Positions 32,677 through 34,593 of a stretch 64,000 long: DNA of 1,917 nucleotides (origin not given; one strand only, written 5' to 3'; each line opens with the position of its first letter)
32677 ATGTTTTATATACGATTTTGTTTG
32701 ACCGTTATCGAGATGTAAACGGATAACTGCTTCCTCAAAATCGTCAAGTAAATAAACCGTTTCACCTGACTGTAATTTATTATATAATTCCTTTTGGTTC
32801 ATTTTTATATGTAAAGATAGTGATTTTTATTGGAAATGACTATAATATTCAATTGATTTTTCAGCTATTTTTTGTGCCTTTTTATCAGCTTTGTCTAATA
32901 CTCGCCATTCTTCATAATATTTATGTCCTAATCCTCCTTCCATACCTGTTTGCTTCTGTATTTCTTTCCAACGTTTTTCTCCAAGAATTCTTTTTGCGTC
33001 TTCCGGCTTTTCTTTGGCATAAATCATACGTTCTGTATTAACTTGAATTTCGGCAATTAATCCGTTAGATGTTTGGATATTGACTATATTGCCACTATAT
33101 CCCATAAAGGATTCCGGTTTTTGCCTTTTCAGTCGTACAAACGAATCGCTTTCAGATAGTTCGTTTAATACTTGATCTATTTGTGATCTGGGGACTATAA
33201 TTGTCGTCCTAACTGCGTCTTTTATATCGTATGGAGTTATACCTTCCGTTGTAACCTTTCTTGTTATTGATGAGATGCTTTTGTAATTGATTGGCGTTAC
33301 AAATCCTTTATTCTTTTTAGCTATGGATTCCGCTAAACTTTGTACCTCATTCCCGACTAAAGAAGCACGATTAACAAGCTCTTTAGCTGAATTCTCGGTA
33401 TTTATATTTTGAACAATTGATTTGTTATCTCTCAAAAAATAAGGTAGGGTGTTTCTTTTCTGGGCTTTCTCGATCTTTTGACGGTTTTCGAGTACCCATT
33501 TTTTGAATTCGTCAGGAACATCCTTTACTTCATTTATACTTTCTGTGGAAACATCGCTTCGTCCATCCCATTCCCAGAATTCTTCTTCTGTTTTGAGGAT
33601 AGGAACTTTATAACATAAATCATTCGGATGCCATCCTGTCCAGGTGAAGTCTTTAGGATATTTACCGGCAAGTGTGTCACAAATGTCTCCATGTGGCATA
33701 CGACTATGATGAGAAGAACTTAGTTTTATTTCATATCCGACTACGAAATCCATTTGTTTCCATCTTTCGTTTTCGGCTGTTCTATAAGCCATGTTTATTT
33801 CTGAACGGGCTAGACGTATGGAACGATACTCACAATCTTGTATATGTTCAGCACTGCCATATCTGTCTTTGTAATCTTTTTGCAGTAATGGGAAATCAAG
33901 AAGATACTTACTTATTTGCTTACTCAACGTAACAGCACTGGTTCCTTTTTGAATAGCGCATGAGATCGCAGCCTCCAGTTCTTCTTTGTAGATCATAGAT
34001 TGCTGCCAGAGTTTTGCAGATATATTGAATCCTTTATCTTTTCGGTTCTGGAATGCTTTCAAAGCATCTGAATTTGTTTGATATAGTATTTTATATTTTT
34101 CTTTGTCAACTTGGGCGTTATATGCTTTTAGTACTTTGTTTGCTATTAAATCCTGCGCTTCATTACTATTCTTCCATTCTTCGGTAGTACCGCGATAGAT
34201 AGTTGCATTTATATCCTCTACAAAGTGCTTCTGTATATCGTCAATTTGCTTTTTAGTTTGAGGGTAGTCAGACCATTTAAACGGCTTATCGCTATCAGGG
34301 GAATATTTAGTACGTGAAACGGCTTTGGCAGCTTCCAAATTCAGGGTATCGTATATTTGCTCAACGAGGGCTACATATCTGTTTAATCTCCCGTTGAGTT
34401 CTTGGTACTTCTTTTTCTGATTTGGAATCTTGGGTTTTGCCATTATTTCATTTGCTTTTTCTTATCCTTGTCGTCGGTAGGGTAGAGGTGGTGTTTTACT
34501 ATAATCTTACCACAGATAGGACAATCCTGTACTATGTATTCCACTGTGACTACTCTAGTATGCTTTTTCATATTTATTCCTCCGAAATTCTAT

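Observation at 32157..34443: Capsid minor-head (MuF/gp7) protein fused to a RelA/SpoT-synthetase-like domain, with a small alarmone hydrolase downstream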

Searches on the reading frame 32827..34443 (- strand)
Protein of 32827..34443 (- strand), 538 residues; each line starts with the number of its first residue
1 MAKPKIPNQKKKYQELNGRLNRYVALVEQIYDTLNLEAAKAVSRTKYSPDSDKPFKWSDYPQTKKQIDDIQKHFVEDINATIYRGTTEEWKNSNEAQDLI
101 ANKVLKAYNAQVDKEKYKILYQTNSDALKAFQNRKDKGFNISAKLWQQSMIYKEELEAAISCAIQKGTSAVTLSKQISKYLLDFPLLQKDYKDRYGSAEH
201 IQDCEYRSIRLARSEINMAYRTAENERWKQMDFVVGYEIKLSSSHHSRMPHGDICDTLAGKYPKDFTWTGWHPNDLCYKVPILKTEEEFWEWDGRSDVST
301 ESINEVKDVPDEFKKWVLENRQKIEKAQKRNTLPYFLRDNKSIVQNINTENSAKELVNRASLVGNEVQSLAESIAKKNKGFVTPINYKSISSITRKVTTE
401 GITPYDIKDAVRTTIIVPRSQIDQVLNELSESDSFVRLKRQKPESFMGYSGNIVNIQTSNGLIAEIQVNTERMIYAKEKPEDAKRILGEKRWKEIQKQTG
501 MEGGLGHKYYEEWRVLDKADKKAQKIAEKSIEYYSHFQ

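Call 3: search_protein_families(library=pfam, proteins=[window:32827-34443:-], max_evalue=0.01)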
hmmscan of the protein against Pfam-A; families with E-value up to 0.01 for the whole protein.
window:32827-34443:- (538 aa): 0 families

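Call 4: search_protein_families(library=phrogs, proteins=[window:32827-34443:-], max_evalue=0.001)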
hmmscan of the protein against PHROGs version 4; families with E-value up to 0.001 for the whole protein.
window:32827-34443:- (538 aa): 5 families
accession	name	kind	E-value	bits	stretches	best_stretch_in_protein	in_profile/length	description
phrog_7625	-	head and packaging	6.1e-89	300.2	1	19-526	16-497/504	head morphogenesis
phrog_35295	-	unknown function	4.7e-69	234.9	1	19-344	22-371/794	-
phrog_16625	-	moron, auxiliary metabolic gene and host takeover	1.5e-67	229.8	2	208-355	242-390/869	Bxa ADP-ribosyl transferase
phrog_1657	-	head and packaging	9.4e-26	91.9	1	36-289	42-305/337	head morphogenesis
phrog_115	-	head and packaging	3.5e-17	63.8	1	57-499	120-527/665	minor head protein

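Call 16: find_homologous_proteins(query=window:32827-34443:-, max_evalue=0.00001)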
Query window:32827-34443:- (538 aa): 2727 proteins with E <= 0.00001 among 8000 candidates; the best 120 are listed.
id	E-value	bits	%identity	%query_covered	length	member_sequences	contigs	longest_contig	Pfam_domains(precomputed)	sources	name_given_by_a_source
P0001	0.0e+0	1209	100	100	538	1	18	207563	-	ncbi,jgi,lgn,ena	jgi:hypothetical protein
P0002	0.0e+0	1209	100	100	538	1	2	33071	-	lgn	-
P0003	0.0e+0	1208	100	100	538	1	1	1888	-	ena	-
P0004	0.0e+0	1207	100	100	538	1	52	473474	-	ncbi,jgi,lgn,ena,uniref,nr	ncbi:hypothetical protein PO367_04255 [Bacteroides ovatus]|jgi:hypothetical protein|uniref:hypotheti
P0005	0.0e+0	1206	100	100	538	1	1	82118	-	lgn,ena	-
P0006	0.0e+0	1205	100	100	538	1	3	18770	-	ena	-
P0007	0.0e+0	1204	100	100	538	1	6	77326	-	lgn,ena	-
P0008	0.0e+0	1204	100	100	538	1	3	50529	-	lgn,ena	-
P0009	0.0e+0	1204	100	100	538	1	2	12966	-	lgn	-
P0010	0.0e+0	1203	99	100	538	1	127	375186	-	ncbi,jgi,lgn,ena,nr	jgi:hypothetical protein|nr:MAG TPA: Tas1 [Caudoviricetes sp.]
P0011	0.0e+0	1202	100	100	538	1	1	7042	-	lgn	-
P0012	0.0e+0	1202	99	100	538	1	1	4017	-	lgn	-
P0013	0.0e+0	1202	99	100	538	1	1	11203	-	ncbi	-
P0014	0.0e+0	1201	99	100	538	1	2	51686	-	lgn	-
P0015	0.0e+0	1201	99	100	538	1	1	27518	-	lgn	-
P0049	0.0e+0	1165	96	100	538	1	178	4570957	-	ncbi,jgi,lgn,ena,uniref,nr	ncbi:hypothetical protein [Bacteroides caccae]|jgi:hypothetical protein|uniref:hypothetical protein 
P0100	0.0e+0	1114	93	52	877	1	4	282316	-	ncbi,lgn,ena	ncbi:hypothetical protein [Bacteroides fragilis]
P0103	0.0e+0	1107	91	52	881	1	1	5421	-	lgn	-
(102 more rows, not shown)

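Call 17: find_encoding_contigs(protein=P0049, flank=4000, max_places=3)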
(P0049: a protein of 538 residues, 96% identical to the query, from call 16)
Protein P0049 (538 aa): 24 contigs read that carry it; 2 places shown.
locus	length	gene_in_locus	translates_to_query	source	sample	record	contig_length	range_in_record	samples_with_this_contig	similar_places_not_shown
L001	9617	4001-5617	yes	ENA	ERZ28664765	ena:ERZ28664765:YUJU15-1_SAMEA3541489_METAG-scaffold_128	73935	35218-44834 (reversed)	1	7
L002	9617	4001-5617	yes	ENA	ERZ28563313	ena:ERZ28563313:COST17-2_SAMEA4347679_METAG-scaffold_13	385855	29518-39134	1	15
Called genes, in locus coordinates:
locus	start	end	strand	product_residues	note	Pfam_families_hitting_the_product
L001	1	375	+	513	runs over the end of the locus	-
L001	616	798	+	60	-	-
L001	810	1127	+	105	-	-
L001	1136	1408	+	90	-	-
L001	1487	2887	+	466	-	PF05133:SPP1_portal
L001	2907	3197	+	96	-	-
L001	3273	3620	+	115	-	-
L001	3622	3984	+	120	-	-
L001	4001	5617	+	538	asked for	-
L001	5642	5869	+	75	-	-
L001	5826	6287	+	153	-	-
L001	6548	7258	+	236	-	-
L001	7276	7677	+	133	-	-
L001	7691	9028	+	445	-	-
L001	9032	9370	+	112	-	-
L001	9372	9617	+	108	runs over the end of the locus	-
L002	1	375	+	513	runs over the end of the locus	-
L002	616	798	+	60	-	-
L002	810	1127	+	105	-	-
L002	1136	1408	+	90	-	-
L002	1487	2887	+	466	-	PF05133:SPP1_portal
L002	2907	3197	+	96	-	-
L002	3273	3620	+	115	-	-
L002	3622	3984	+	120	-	-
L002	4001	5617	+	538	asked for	-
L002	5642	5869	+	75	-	-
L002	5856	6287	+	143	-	-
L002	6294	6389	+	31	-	-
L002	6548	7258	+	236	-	-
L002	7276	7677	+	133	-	-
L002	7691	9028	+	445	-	-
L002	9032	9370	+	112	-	-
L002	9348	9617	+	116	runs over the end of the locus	-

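Call 31: search_protein_representatives(protein=window:32827-34443:-)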
Query: 538 residues. Proteins with E-value up to 0.001 (for the whole library): 3404; up to 1e-10: 2733; up to 1e-30: 1508. The best 150 are listed.
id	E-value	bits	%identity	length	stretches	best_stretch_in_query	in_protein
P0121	9.1e-262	885.7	74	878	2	271-538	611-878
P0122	4.1e-197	672.4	60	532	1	5-537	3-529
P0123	7.5e-195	664.9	83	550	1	1-347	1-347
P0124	3.1e-185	633.2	77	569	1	1-368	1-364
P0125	3.0e-184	630.0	79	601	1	1-342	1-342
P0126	6.5e-184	628.8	81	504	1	1-345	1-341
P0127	6.3e-178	609.1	58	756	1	1-538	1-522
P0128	1.2e-177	608.1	48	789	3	2-345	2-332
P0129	1.7e-166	571.4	54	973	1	1-537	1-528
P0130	1.6e-164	564.9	53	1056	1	1-538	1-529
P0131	3.4e-164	563.8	54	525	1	1-538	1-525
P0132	4.8e-158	543.5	54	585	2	1-353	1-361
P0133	7.9e-158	542.8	53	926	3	105-306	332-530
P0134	7.3e-157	539.6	67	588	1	1-364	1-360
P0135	9.1e-156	536.0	65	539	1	1-367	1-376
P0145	1.5e-139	482.5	49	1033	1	2-537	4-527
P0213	9.6e-114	397.4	45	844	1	19-538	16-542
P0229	9.3e-109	380.9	43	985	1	19-537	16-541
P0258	1.2e-101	357.5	42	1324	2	270-537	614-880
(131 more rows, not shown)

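Call 33: search_protein_families(library=pfam, alignment_id=A1, max_evalue=0.001)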
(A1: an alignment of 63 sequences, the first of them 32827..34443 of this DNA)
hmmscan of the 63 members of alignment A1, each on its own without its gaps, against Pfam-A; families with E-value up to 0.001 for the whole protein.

A. member 1, window:32827-34443:- (538 aa): 0 families

B. families by the number of members that match (of 63 scanned): 11 families
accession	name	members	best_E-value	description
PF15644.12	Gln_amidase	6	4e-18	Papain fold toxin 1, glutamine deamidase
PF03496.20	ADPrib_exo_Tox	4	6.3e-23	ADP-ribosyltransferase exoenzyme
PF04607.23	RelA_SpoT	4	1.1e-05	Region found in RelA / SpoT proteins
PF04233.19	Phage_Mu_F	3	3.9e-05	Phage Mu protein F like protein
PF18798.6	LPD3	2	2.6e-15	Large polyvalent protein-associated domain 3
PF18451.7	CdiA_C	2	7.8e-08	Contact-dependent growth inhibition CdiA C-terminal domain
PF12294.13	DUF3626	1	1e-07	Protein of unknown function (DUF3626)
PF14890.11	Intein_splicing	1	4e-06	Intein splicing domain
PF07737.17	ATLF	1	0.00015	Anthrax toxin lethal factor, N- and C-terminal domain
PF01129.24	ART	1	0.00025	NAD:arginine ADP-ribosyltransferase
PF19777.4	DUF6263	1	0.00056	Family of unknown function (DUF6263)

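Call 37: search_protein_families(library=ncbifam, proteins=[window:32827-34443:-], max_evalue=0.01)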
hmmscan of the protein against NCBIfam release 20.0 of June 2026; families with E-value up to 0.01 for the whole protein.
window:32827-34443:- (538 aa): 0 families

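Call 51: predict_structure(alignment_id=A1)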
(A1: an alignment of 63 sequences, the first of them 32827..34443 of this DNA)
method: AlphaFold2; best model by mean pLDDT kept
length: 538 residues; sequences in the alignment: 63
mean_pLDDT: 92.6   pTM: 0.81
mean pLDDT of the five models: 92.6, 92.2, 91.1, 89.7, 88.3
residues with pLDDT >= 90: 450; 70-90: 71; 50-70: 17; < 50: 0
segments of 3 or more residues with pLDDT < 50: none
pLDDT, mean of each block of 10 residues (from residue 1): 85 95 95 95 92 93 95 95 98 96 88 74 94 91 93 94 93 95 92 88 88 95 95 95 80 90 95 89 90 57 93 95 94 93 93 96 98 98 96 92 93 97 98 97 93 97 97 96 96 96 95 92 96 94
secondary structure, 60 per line:
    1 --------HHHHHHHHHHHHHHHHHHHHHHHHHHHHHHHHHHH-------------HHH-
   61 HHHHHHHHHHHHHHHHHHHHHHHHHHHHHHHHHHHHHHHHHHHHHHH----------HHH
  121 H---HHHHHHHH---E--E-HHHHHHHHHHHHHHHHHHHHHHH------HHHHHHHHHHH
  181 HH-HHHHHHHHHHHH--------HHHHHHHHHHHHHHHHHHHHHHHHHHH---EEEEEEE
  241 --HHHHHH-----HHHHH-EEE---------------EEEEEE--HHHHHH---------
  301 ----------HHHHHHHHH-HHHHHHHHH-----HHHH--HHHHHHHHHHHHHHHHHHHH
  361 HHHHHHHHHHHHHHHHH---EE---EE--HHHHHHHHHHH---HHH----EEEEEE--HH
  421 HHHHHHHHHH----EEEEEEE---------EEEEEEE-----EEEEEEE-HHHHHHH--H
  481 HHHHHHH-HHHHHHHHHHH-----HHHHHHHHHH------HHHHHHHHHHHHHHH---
elements in order: H9-43 H61-107 H118-121 H125-132 H141-163 H170-182 H184-195 H204-230 E234-240 H243-248 H254-258 E260-262 E278-283 H286-291 H311-319 H321-329 H335-338 H341-377 H390-400 E411-416 H419-430 E435-441 E451-457 E463-469 H471-477 H480-487 H489-499 H505-514 H521-535

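Call 54: fold_search(model_id=the predicted structure, library=pdb)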
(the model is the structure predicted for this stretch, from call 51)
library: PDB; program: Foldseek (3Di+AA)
matches with E <= 10: 294; with E <= 0.001: 8
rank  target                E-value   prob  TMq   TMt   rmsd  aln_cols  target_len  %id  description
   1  6ox6_A                6.7e-11  1.00  0.32  0.85   2.3       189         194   35  Crystal structure of the complex between the Type VI effector Tas1 and its immunity protein (released 2019-09-18)
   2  6s2u                  1.3e-04  1.00  0.20  0.31  24.9       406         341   14  Structure of the catalytic domain of T. thermophilus Rel in complex with AMP and ppGpp (released 2020-07-08)
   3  7oiw_B                3.4e-04  1.00  0.20  0.31  24.2       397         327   12  Structure of S. aureus Rel catalytic domains in complex with pppGpp (released 2022-06-01)
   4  7oiw_A                4.4e-04  0.99  0.15  0.24  24.3       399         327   12  Structure of S. aureus Rel catalytic domains in complex with pppGpp (released 2022-06-01)
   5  7ztb_A                4.8e-04  1.00  0.21  0.30  12.4       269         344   17  Structure of the Salmonella tRNA pyrophosphokinase CapRel (released 2022-11-23)
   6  8acu_B                4.8e-04  1.00  0.22  0.34  23.4       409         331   12  Structure of Bacillus subtilis Rel in complex with DarB (released 2023-07-19)
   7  8acu_A                6.9e-04  1.00  0.19  0.28  22.8       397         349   13  Structure of Bacillus subtilis Rel in complex with DarB (released 2023-07-19)
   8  5dec_A                8.6e-04  1.00  0.23  0.59   5.3       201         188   16  Crystal structure of the small alarmone synthetase 1 from Bacillus subtilis (released 2015-10-28)
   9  5f2v_T                1.0e-03  1.00  0.20  0.42   7.5       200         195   17  Crystal structure of the small alarmone synthethase 1 from Bacillus subtilis bound to AMPCPP (released 2015-12-16)
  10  1vj7_A                1.1e-03  1.00  0.19  0.29  22.7       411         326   11  Crystal structure of the bifunctional catalytic fragment of RelSeq, the RelA/SpoT homolog from Streptococcus equisimil (released 2004-05-04)
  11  5dec_D                1.2e-03  1.00  0.23  0.58   5.5       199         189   16  Crystal structure of the small alarmone synthetase 1 from Bacillus subtilis (released 2015-10-28)
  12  6s2v_A                1.8e-03  0.99  0.19  0.28  26.6       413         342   12  Structure of the N-terminal catalytic region of T. thermophilus Rel (released 2020-07-08)
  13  24io_A                2.4e-03  0.99  0.19  0.29  23.4       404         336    9  Crystal structure of the RelSeq N-terminal domain from Streptococcus equisimilis in complex with pppGpp (released 2026-03-18)
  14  5kpv_33               3.0e-03  0.99  0.19  0.16  23.4       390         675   15  Structure of RelA bound to ribosome in presence of A/R tRNA (Structure II) (released 2016-09-28)
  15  7qpr_B                5.0e-03  0.98  0.20  0.16  26.2       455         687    9  Structure of full length SpoT (released 2023-01-18)
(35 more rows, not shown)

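Call 55: fold_search(model_id=the predicted structure, library=viral)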
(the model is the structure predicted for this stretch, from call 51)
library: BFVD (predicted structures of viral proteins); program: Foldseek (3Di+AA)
matches with E <= 10: 436; with E <= 0.001: 30
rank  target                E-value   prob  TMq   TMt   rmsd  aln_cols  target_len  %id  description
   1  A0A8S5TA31            1.4e-14  1.00  0.35  0.90   1.4       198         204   43  Tas1 [Siphoviridae sp. ctprd3]
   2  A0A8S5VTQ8            2.3e-14  1.00  0.33  0.74   2.1       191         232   41  (no name in the UniProt tables at hand)
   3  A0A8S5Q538            1.1e-09  1.00  0.39  0.20   6.2       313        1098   24  Intein splicing domain [Siphoviridae sp. ctHiz26]
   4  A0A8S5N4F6            9.8e-08  1.00  0.38  0.38  22.1       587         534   15  Minor capsid protein [Podoviridae sp. ctiJY10]
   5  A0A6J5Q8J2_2          2.9e-07  1.00  0.29  0.15  24.8       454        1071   15  RelA/SpoT [uncultured Caudovirales phage]
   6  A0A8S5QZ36            9.3e-07  1.00  0.38  0.44   6.2       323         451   16  Minor capsid protein [Siphoviridae sp. cttWj13]
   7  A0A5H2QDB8            1.1e-06  1.00  0.39  0.57   5.6       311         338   18  (no name in the UniProt tables at hand)
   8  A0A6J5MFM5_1          2.6e-06  1.00  0.28  0.16   4.2       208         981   20  ART-PolyVal-like domain-containing protein [uncultured Caudovirales phage]
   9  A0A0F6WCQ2            4.5e-06  1.00  0.25  0.51   4.0       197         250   19  RelA/SpoT family protein [Sinorhizobium phage phiN3]
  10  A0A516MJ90            6.7e-06  1.00  0.27  0.34  20.7       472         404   15  (no name in the UniProt tables at hand)
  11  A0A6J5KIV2            1.7e-05  1.00  0.26  0.13  26.6       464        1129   13  DdrB-like domain-containing protein [uncultured Caudovirales phage]
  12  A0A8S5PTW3            1.8e-05  1.00  0.31  0.33  23.3       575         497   12  Minor capsid protein [Siphoviridae sp. ctJER10]
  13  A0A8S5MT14            3.1e-05  1.00  0.29  0.28   8.9       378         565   14  Minor capsid protein [Siphoviridae sp. ctT3f41]
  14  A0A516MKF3            4.3e-05  1.00  0.22  0.22  27.3       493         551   14  (no name in the UniProt tables at hand)
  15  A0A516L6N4            5.3e-05  1.00  0.26  0.13  27.6       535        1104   14  (no name in the UniProt tables at hand)
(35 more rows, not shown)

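Call 60: search_protein_families(library=pfam, proteins=[P0127, P0129, P0130, P0145, P0213, P0229, P0121, P0258], max_evalue=0.01)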
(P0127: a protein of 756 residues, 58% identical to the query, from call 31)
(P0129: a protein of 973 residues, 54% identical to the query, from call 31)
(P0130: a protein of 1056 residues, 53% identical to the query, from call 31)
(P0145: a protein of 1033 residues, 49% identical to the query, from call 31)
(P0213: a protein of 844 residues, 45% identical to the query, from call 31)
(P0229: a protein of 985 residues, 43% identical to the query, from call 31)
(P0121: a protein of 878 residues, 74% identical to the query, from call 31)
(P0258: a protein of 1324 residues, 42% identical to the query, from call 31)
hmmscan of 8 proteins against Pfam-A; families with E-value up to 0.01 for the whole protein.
P0127 (756 aa): 0 families

P0129 (973 aa): 1 family
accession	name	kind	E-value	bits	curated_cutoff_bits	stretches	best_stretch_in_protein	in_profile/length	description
PF12294.13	DUF3626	-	1e-07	31.7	27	1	615-706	23-117/301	Protein of unknown function (DUF3626)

P0130 (1056 aa): 0 families

P0145 (1033 aa): 0 families

P0213 (844 aa): 2 families
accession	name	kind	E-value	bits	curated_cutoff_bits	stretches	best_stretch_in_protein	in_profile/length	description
PF04233.19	Phage_Mu_F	-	9.6e-05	23.5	29.6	1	152-285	3-112/112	Phage Mu protein F like protein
PF04607.23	RelA_SpoT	-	0.00077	20.2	27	1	389-482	3-99/113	Region found in RelA / SpoT proteins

P0229 (985 aa): 3 families
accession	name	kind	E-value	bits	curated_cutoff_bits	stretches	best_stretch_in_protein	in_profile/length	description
PF04233.19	Phage_Mu_F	-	0.00016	22.8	29.6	1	152-285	3-112/112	Phage Mu protein F like protein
PF04607.23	RelA_SpoT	-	0.0016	19.2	27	1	389-482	3-99/113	Region found in RelA / SpoT proteins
PF12294.13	DUF3626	-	0.0042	16.6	27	0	625-716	22-115/301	Protein of unknown function (DUF3626)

P0121 (878 aa): 0 families

P0258 (1324 aa): 2 families
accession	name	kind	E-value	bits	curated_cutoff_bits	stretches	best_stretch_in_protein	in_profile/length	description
PF04607.23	RelA_SpoT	-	0.00051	20.7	27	1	728-821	3-99/113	Region found in RelA / SpoT proteins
PF12294.13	DUF3626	-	0.0065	16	27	0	964-1055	22-115/301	Protein of unknown function (DUF3626)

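Call 68: search_protein_families(library=pfam, proteins=[P0100, P0103], max_evalue=0.1)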
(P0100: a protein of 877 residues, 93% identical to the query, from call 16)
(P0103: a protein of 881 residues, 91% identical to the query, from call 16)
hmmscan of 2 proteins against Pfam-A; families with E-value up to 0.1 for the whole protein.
P0100 (877 aa): 4 families
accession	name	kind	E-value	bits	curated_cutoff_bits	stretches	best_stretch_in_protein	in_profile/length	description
PF10275.15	Peptidase_C65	-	0.0027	17.7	24.3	1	596-697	40-138/243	Peptidase C65 Otubain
PF14890.11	Intein_splicing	-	0.016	15.5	35.8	0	338-598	62-144/155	Intein splicing domain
PF14528.11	LAGLIDADG_3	-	0.024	15.3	22.5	0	401-445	9-55/82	LAGLIDADG-like domain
PF04607.23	RelA_SpoT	-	0.042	14.6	27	1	726-817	3-99/113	Region found in RelA / SpoT proteins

P0103 (881 aa): 2 families
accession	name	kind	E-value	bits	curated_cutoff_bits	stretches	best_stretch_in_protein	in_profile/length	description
PF10275.15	Peptidase_C65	-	3.4e-05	23.9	24.3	1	596-701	36-138/243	Peptidase C65 Otubain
PF04607.23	RelA_SpoT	-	0.0054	17.4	27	1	730-821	3-99/113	Region found in RelA / SpoT proteins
